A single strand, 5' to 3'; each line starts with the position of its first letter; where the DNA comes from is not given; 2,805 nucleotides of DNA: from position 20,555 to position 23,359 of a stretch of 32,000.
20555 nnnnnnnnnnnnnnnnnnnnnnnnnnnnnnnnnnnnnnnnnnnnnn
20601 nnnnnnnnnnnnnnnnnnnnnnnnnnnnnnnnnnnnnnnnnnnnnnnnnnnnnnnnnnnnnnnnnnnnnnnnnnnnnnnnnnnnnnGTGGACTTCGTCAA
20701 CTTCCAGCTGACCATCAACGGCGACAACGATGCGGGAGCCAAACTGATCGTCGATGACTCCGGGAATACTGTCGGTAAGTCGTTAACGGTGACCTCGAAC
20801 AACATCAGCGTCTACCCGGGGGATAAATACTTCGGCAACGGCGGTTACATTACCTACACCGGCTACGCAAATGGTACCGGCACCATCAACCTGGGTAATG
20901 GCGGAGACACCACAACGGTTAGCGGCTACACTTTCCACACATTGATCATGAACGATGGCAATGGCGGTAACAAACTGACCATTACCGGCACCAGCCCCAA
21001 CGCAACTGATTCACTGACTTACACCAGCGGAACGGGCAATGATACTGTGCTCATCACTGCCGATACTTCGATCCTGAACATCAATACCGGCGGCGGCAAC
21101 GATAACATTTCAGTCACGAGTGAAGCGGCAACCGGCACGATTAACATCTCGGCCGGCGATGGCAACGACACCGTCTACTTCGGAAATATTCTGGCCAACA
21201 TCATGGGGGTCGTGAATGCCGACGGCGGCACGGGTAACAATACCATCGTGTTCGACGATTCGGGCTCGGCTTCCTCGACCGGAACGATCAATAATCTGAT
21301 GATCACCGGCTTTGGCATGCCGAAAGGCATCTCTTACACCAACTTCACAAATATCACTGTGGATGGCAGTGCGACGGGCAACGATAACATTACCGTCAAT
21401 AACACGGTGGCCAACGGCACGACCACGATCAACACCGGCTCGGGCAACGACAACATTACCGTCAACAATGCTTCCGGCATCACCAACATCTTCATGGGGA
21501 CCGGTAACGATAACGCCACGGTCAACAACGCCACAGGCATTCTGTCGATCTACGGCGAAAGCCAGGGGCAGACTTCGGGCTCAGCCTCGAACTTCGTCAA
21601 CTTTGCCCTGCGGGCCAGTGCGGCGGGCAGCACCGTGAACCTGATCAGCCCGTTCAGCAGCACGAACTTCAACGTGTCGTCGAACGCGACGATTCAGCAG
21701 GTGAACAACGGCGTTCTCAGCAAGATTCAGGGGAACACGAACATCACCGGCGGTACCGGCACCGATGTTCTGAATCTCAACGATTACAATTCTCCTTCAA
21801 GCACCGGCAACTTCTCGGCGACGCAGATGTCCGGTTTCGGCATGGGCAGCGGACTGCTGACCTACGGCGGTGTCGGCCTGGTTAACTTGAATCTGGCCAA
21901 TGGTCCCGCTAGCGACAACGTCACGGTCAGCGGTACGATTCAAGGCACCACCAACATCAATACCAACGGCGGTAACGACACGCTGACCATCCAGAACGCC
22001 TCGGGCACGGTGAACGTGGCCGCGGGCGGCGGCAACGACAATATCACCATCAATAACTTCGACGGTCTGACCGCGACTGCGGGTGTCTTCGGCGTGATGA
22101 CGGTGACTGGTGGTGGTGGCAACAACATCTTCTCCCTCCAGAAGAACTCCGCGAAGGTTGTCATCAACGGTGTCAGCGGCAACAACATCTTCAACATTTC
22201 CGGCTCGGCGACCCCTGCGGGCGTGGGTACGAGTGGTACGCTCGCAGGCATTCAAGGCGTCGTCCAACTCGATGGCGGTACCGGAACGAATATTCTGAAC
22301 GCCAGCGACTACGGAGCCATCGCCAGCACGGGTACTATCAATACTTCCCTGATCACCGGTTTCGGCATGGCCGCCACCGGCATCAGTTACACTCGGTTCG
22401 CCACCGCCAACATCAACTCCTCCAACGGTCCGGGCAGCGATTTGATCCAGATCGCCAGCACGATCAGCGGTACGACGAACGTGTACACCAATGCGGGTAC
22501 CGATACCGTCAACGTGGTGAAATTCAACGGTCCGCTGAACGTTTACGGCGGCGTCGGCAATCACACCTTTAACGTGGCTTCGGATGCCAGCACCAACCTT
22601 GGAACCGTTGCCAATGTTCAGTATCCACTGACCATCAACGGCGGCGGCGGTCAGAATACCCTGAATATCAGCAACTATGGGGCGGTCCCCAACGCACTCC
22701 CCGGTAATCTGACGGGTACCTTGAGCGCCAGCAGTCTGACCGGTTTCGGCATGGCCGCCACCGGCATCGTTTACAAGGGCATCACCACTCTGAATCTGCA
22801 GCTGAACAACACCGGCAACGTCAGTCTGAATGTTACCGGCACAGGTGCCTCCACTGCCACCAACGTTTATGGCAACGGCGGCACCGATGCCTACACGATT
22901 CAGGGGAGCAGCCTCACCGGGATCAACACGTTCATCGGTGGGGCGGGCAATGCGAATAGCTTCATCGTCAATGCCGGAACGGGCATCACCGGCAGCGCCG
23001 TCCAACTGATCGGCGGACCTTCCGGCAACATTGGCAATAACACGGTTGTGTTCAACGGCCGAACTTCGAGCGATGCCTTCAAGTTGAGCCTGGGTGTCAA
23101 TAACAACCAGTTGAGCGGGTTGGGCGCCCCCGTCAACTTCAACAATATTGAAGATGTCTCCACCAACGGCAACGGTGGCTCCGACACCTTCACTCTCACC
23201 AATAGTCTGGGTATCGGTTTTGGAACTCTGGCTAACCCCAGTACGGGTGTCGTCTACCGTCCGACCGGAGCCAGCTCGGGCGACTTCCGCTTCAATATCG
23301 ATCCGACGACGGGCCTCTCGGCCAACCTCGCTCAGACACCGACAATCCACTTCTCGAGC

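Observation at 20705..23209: Unclassified ~128-175-aa repeat module built on (T/S)GFGM plus isolated RTX-like GxGND turns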

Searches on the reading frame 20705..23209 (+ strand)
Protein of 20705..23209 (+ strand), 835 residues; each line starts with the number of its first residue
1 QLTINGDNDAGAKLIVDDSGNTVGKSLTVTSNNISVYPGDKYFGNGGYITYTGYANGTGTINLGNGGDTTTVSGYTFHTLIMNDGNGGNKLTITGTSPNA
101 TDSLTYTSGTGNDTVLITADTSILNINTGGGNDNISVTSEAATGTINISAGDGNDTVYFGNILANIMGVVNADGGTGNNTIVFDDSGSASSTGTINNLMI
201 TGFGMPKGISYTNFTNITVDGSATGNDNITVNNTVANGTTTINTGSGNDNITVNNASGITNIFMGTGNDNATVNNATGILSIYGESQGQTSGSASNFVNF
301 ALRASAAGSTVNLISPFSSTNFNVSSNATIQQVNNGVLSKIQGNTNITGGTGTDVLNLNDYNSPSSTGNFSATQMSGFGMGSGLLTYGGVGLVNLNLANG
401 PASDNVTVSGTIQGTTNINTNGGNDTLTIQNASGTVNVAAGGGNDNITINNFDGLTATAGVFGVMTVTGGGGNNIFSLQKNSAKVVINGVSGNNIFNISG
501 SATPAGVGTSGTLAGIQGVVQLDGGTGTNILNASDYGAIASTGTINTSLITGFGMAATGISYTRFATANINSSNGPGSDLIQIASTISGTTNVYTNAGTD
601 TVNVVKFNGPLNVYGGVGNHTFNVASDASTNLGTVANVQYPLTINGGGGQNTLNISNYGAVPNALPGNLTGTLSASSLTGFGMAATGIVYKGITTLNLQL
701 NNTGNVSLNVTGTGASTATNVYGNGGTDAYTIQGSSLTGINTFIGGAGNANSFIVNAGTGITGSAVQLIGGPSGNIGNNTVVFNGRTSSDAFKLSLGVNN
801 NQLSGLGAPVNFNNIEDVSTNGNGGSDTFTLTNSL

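Call 12: find_homologous_proteins(query=window:20705-23209:+)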
Query window:20705-23209:+ (835 aa): 19 proteins with E <= 0.001 among 8000 candidates.
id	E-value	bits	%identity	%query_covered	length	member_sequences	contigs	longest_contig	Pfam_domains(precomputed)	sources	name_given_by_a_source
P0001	4.1e-41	159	31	76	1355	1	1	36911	-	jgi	jgi:hypothetical protein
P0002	2.8e-34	137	30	79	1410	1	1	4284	-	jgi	-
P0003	6.9e-34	135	29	73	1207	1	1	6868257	-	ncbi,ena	-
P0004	2.3e-32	130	28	77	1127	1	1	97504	-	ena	-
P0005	1.6e-26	111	31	39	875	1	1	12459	-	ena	-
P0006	2.0e-24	104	30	67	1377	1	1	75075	-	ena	-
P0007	1.8e-23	101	30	73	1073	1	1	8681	-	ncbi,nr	ncbi:MAG: hypothetical protein JWL69_3077, partial [Phycisphaerales bacterium]|nr:hypothetical prote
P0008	1.1e-20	92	26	59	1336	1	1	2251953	PF00353.26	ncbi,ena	-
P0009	1.2e-12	65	32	52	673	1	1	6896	-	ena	-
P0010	1.1e-8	52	26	42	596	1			-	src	-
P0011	1.2e-8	52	31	39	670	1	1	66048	-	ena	-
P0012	1.3e-7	48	36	28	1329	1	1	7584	-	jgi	jgi:hypothetical protein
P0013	1.7e-7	48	34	27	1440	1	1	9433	-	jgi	jgi:acrosin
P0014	9.1e-7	46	28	44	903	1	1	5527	PF00353.26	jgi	jgi:Ca2+-binding RTX toxin-like protein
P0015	3.2e-6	44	28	31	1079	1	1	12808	-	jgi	jgi:hypothetical protein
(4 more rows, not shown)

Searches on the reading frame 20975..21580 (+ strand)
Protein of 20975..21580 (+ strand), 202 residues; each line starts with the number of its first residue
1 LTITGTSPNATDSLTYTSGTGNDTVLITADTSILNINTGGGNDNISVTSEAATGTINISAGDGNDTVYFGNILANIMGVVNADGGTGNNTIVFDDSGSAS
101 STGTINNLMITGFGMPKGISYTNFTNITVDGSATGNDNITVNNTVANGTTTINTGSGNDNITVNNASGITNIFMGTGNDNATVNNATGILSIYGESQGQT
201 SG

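Call 41: search_solved_structures(query=window:20975-21580:+, max_evalue=10, show_alignments=3)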
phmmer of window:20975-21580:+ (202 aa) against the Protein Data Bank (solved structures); distinct sequences matched with E-value up to 10: 6.
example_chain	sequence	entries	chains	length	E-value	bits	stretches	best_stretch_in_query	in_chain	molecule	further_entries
5ij3_A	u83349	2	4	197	0.18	15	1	101-152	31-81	Platelet-binding glycoprotein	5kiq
5eq4_A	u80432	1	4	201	0.19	14.9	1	101-152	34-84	Platelet-binding glycoprotein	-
5eq2_A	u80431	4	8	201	0.19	14.9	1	101-152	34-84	Platelet-binding glycoprotein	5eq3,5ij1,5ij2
5iiy_A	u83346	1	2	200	0.19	14.9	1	101-152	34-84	Platelet-binding glycoprotein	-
8eug_A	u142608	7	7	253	0.59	13.3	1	103-179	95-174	60S ribosomal protein L2-A | Large ribosomal subunit protein uL2C | Large ribosomal subunit protein uL2A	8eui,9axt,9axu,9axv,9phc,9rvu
2m70_A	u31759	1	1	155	1.9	11.6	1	100-129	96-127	Poly(A)-binding protein 1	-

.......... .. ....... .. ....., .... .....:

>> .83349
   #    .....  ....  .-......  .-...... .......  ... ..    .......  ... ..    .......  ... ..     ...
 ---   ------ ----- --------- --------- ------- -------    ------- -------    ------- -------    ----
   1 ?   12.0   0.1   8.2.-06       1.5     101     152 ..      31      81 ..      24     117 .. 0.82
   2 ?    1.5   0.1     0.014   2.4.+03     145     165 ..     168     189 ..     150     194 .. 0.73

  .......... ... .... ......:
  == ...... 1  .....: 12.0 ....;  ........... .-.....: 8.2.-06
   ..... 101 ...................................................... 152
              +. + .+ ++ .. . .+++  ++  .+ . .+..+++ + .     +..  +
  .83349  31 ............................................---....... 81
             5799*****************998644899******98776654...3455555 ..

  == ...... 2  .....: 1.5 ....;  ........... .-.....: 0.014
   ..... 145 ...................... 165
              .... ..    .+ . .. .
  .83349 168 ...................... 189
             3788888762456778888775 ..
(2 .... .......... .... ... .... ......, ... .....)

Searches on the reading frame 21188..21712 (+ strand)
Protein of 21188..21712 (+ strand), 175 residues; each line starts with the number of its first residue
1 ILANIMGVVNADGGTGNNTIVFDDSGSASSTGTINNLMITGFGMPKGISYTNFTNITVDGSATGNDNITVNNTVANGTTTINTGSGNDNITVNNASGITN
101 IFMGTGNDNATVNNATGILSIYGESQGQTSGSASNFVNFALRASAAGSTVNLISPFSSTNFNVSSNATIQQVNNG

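Call 11: search_solved_structures(query=A1, max_evalue=10, show_alignments=2)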
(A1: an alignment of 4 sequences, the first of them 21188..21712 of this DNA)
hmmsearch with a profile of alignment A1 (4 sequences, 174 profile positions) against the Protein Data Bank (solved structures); distinct sequences matched with E-value up to 10: 0.

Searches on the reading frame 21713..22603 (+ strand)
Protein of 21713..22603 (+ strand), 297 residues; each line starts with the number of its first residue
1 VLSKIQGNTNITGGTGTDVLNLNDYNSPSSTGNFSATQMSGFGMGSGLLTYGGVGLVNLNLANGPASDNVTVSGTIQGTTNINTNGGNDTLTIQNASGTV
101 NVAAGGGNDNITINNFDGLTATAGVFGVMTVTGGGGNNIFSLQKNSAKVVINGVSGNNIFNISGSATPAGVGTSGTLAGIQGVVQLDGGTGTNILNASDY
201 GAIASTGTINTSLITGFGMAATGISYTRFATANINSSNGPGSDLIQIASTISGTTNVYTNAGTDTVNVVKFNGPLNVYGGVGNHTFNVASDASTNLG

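Call 26: predict_structure(alignment_id=A2)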
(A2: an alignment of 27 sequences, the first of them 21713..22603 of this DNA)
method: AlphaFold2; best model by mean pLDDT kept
length: 297 residues; sequences in the alignment: 27
mean_pLDDT: 90.5   pTM: 0.88
mean pLDDT of the five models: 90.5, 89.6, 89.3, 89.2, 88.7
residues with pLDDT >= 90: 237; 70-90: 35; 50-70: 21; < 50: 4
segments of 3 or more residues with pLDDT < 50: none
pLDDT, mean of each block of 10 residues (from residue 1): 94 94 91 96 94 96 87 95 95 94 95 79 70 93 94 96 72 78 96 95 91 96 96 83 93 95 95 95 93 61
secondary structure, 60 per line:
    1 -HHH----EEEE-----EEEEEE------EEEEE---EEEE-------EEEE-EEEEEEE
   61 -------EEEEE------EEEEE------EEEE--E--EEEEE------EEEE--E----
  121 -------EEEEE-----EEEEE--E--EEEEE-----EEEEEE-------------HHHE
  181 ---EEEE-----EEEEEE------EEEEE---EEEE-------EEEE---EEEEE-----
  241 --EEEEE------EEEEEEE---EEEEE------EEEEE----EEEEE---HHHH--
elements in order: E9-12 E18-23 E30-34 E38-41 E49-52 E54-60 E68-72 E79-83 E90-93 E99-103 E110-113 E128-132 E138-142 E148-152 E158-163 E184-187 E193-198 E205-209 E213-216 E224-227 E231-235 E243-247 E254-260 E264-268 E275-279 E284-288 H292-295

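Call 29: fold_search(model_id=the predicted structure, library=pdb)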
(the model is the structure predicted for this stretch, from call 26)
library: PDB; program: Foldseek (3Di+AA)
matches with E <= 10: 70; with E <= 0.001: 0
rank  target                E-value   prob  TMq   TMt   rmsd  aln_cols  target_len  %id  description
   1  7usl_C                5.0e-03  0.90  0.27  0.13  15.5       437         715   12  Integrin alphaM/beta2 ectodomain in complex with adenylate cyclase toxin RTX751 and M1F5 Fab (released 2022-08-17)
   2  3p4g_B                1.8e-02  0.90  0.31  0.30  12.8       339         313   16  X-ray crystal structure of a hyperactive, Ca2+-dependent, beta-helical antifreeze protein from an Antarctic bacterium (released 2011-04-27)
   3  3p4g_C                2.2e-02  0.92  0.29  0.29  12.2       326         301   16  X-ray crystal structure of a hyperactive, Ca2+-dependent, beta-helical antifreeze protein from an Antarctic bacterium (released 2011-04-27)
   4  3p4g_D                6.5e-02  0.91  0.36  0.34  12.0       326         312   14  X-ray crystal structure of a hyperactive, Ca2+-dependent, beta-helical antifreeze protein from an Antarctic bacterium (released 2011-04-27)
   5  3ljy_B                3.5e-01  0.07  0.16  0.18  14.0       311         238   12  Crystal structure of putative adhesin (YP_001304413.1) from Parabacteroides distasonis ATCC 8503 at 2.41 A resolution (released 2010-03-02)
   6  3p4g_A                5.0e-01  0.23  0.26  0.26  14.1       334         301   15  X-ray crystal structure of a hyperactive, Ca2+-dependent, beta-helical antifreeze protein from an Antarctic bacterium (released 2011-04-27)
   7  7rah_E                6.7e-01  0.15  0.25  0.22  14.4       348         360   13  Adenylate cyclase toxin RTX domain fragment bound to M1H5 Fab and M2B10 Fab (released 2021-09-15)
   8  3ljy_A                1.0e+00  0.04  0.14  0.16  14.5       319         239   12  Crystal structure of putative adhesin (YP_001304413.1) from Parabacteroides distasonis ATCC 8503 at 2.41 A resolution (released 2010-03-02)
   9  6n2b_A                1.3e+00  0.06  0.19  0.17  12.7       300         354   12  The Crystal Structure of Caldicellulosiruptor kristjanssonii Tapirin C-terminal domain (released 2018-12-19)
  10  5awg_F                1.3e+00  0.04  0.18  0.16  14.6       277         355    7  Crystal structure of Hg-bound SufB-SufC-SufD complex from Escherichia coli (released 2015-11-11)
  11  4opw_A                1.5e+00  0.04  0.17  0.19  13.7       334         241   12  Crystal structure of a putative adhesin (PARMER_02777) from Parabacteroides merdae ATCC 43184 at 1.75 A resolution (released 2014-04-02)
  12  3jx8_A                1.7e+00  0.04  0.17  0.19  14.2       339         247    9  Crystal structure of Putative lipid binding protein (YP_001304415.1) from Parabacteroides distasonis ATCC 8503 at 2.16 (released 2009-11-10)
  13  5awf_B                1.7e+00  0.02  0.14  0.12  17.6       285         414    9  Crystal structure of SufB-SufC-SufD complex from Escherichia coli (released 2015-11-11)
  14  2z8z                  2.1e+00  0.08  0.17  0.10  14.9       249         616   13  Crystal structure of a platinum-bound S445C mutant of Pseudomonas sp. MIS38 lipase (released 2007-10-30)
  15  6sus                  2.2e+00  0.16  0.29  0.32  11.9       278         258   15  Crystal structure of RTX domain blocks IV and V of adenylate cyclase toxin from Bordetella pertussis (released 2020-09-16)
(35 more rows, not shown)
